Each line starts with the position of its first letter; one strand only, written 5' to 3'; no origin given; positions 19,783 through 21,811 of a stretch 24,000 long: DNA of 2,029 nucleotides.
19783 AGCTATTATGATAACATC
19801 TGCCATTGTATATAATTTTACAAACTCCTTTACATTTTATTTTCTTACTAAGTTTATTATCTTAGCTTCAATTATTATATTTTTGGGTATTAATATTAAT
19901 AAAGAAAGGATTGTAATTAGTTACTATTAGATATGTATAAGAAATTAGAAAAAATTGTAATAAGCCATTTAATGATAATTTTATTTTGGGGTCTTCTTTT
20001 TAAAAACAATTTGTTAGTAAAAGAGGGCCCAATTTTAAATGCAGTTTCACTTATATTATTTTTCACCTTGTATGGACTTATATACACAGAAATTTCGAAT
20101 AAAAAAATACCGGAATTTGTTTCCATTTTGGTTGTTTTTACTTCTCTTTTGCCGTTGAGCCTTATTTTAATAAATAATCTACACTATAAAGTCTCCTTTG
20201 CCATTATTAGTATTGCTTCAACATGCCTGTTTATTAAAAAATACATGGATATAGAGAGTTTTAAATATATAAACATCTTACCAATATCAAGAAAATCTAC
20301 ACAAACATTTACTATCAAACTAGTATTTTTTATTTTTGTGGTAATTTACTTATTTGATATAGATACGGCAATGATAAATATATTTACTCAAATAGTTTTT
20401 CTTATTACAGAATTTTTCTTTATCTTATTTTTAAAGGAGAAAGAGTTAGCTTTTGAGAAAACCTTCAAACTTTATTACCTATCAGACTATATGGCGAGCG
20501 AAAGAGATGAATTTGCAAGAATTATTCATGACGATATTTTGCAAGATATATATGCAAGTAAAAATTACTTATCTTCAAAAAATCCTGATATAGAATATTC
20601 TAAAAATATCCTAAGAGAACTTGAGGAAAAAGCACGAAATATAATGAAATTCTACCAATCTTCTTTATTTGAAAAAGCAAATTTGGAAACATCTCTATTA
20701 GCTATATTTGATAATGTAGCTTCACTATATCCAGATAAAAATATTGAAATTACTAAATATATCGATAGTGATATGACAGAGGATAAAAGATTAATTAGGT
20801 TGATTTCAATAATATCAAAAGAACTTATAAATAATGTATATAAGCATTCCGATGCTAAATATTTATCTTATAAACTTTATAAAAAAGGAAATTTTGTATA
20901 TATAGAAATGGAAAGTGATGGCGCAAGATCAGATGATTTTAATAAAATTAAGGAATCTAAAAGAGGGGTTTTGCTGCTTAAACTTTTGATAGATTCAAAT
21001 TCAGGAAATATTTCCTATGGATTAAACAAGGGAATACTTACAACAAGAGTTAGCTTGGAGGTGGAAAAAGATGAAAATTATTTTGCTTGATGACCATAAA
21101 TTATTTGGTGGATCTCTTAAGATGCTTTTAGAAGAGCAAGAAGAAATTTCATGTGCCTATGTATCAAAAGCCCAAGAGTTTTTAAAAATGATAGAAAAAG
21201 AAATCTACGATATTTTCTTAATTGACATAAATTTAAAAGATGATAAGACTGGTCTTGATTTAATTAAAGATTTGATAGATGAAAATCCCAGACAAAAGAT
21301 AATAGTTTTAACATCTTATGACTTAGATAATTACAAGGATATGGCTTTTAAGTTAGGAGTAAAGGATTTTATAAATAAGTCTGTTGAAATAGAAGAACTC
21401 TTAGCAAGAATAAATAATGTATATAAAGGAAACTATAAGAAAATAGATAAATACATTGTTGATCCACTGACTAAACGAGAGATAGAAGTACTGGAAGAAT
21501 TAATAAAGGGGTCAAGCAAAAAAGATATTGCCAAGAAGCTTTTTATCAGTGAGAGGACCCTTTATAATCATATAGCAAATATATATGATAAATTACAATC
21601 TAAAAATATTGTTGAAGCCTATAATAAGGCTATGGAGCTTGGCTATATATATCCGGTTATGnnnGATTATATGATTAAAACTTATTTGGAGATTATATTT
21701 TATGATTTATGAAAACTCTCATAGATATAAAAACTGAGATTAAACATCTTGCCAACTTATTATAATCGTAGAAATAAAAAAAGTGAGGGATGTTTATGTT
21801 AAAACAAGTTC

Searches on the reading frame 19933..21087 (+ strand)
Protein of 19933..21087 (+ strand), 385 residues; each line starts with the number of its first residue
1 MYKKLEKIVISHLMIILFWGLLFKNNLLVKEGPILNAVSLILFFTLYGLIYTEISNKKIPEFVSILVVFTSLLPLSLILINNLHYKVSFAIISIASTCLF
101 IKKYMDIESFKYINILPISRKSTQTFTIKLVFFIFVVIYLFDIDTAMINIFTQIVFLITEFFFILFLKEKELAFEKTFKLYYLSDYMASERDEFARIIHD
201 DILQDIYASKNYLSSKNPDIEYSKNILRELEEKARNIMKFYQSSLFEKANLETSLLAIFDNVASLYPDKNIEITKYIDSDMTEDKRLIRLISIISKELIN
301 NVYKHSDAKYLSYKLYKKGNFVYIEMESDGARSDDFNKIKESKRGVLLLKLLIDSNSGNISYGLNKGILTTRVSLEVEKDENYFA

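Call 9: search_protein_families(library=pfam, proteins=[window:19933-21087:+], max_evalue=0.001)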
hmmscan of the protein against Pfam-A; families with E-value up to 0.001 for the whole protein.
window:19933-21087:+ (385 aa): 0 families

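Call 43: search_protein_families(library=pfam, proteins=[window:19933-21087:+], max_evalue=5)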
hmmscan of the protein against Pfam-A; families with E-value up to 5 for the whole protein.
window:19933-21087:+ (385 aa): 1 family
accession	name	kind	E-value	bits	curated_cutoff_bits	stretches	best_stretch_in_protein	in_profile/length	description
PF13113.11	DUF3970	-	0.99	10.1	21.1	1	207-231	28-52/55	Protein of unknown function (DUF3970)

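Call 44: search_protein_families(library=ncbifam, proteins=[window:19933-21087:+], max_evalue=0.01)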
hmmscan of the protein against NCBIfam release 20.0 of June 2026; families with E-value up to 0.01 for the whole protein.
window:19933-21087:+ (385 aa): 3 families
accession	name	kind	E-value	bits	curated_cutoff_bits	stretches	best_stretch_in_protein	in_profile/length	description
NF052443.1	SensHisKinMctS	equivalog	0.00044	18.7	700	1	154-345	213-414/457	two-component system sensor histidine kinase MctS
NF052531.1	Strep_LiaS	equivalog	0.0027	17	450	1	187-332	129-282/328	envelope stress sensor histidine kinase LiaS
NF008649.0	PRK11644.1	equivalog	0.0081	14.9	408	1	190-332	303-454/499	signal transduction histidine-protein kinase/phosphatase UhpB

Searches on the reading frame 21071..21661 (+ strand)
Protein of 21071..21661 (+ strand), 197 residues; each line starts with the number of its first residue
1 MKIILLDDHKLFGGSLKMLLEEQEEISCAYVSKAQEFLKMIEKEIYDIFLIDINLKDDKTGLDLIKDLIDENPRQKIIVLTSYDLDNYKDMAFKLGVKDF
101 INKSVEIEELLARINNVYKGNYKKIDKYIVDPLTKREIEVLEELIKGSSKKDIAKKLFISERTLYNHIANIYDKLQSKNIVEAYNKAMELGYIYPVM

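Call 9: search_protein_families(library=pfam, proteins=[window:21071-21661:+], max_evalue=0.001)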
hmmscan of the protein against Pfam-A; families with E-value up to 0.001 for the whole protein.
window:21071-21661:+ (197 aa): 5 families
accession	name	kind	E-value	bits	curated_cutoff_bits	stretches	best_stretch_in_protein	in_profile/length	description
PF00072.30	Response_reg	-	1.4e-19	70.7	30.2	1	3-115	1-111/111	Response regulator receiver domain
PF00196.25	GerE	-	9.3e-19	67.3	23.5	1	131-186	1-56/57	Bacterial regulatory proteins, luxR family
PF20274.4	cREC_REC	-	2e-05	25.6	27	1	4-82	3-73/88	Cyclic-phosphate processing Receiver domain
PF08279.18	HTH_11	-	0.00031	21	25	0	138-184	3-49/55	HTH domain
PF05043.19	Mga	-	0.00063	20.7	21.1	0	138-180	19-63/87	Mga helix-turn-helix domain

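Call 44: search_protein_families(library=ncbifam, proteins=[window:21071-21661:+], max_evalue=0.01)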
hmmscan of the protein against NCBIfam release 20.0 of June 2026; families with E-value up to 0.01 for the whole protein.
window:21071-21661:+ (197 aa): 96 families (the best 25 are shown)
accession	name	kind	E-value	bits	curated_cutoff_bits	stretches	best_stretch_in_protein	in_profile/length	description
NF047785.1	respo_reg_MadR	equivalog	3e-26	92.1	300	1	1-192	1-208/209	MadR family response regulator transcription factor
NF052445.1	RespRegMctR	equivalog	9.1e-24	84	300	1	2-188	3-200/205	two-component system response regulator MctR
NF006900.1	PRK09390.1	equivalog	1.1e-20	74.1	255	1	3-186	7-196/203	response regulator FixJ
NF007935.0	PRK10651.1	equivalog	2.3e-20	72.7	250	2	2-121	8-127/216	two-component system response regulator NarL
NF011896.0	PRK15369.1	equivalog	1.5e-18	67.2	242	1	1-192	4-209/211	two component system response regulator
NF007685.0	PRK10360.1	equivalog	6.1e-17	62.1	258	1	2-185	3-190/196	response regulator transcription factor UhpA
NF007403.0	PRK09935.1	equivalog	1.8e-16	60.4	271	1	3-187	6-206/210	fimbria biosynthesis transcriptional regulator FimZ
NF007708.0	PRK10403.1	equivalog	1.8e-16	60.2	343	1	2-182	8-203/215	nitrate/nitrite response regulator protein NarP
NF007419.0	PRK09958.1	equivalog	7e-16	58.4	251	1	1-187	1-198/204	acid-sensing system DNA-binding response regulator EvgA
NF040749.1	tetrathio_RR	equivalog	1.3e-14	54.3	290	1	3-184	2-185/191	tetrathionate respiration response regulator TtrR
NF007018.1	PRK09483.1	equivalog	3.9e-14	52.8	280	1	2-188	3-204/217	UvrY/SirA/GacA family response regulator transcription factor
NF052366.1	photon_PedR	equivalog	2.1e-13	50.2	120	1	133-193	3-63/74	photosynthetic electron transport-dependent transcriptional regulator PedR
NF007505.1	PRK10100.1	equivalog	5.5e-13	49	250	1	130-184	142-196/204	biofilm master transcriptional regulator CsgD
NF045991.1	RespRegCtrARhodob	equivalog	7.9e-12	45.4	350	1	1-119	1-117/224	response regulator transcription factor CtrA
NF053854.1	RespRegPhoBBctds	equivalog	2.8e-11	43.2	270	1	3-123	1-120/225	two-component system response regulator PhoB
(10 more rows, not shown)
